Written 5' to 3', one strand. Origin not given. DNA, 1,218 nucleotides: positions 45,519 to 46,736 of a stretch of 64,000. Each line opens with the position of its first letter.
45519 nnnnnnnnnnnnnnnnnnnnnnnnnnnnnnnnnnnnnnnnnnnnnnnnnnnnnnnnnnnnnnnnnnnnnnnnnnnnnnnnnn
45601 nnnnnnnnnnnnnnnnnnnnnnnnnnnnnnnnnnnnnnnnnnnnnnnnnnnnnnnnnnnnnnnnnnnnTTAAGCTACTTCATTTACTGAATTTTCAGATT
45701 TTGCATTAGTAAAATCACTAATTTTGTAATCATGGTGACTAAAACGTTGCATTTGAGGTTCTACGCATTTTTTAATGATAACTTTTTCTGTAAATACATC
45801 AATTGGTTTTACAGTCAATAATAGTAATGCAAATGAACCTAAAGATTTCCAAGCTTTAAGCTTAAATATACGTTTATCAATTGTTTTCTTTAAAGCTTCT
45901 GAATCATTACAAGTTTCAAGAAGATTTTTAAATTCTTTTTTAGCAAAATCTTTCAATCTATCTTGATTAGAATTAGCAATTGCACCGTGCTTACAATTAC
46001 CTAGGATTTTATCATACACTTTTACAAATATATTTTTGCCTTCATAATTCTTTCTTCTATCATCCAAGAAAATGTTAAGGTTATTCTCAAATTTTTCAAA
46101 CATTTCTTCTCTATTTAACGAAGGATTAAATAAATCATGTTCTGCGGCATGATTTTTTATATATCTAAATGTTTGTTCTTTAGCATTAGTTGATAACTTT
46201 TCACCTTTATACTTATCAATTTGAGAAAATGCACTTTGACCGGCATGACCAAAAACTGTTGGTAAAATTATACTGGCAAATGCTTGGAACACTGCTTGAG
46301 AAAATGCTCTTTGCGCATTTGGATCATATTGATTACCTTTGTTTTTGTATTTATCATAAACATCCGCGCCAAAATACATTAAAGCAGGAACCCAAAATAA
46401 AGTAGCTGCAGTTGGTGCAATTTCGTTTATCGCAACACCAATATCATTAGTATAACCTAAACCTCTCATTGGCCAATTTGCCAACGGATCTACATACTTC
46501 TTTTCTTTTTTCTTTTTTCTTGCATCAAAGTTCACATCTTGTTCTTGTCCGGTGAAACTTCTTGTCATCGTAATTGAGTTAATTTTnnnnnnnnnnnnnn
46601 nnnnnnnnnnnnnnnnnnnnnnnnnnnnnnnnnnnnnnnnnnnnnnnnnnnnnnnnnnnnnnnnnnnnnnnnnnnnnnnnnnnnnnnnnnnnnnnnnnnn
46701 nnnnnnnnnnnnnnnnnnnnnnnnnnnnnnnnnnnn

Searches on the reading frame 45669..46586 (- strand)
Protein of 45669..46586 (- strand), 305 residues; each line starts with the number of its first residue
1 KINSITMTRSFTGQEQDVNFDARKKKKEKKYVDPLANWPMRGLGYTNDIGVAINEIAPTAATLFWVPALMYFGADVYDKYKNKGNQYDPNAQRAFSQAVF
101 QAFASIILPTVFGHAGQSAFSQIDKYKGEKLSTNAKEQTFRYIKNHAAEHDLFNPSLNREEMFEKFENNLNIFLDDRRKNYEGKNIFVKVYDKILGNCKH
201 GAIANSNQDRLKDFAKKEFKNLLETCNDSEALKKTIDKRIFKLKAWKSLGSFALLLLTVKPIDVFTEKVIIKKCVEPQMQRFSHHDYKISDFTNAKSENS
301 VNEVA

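Call 65: search_protein_families(library=pfam, proteins=[window:45669-46586:-], max_evalue=0.01)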
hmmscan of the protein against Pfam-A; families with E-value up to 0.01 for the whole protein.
window:45669-46586:- (305 aa): 1 family
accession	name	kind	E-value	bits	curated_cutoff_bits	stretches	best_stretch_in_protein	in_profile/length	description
PF10558.14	MTP18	-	0.00082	19.8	25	0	95-115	106-126/171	Mitochondrial 18 KDa protein (MTP18)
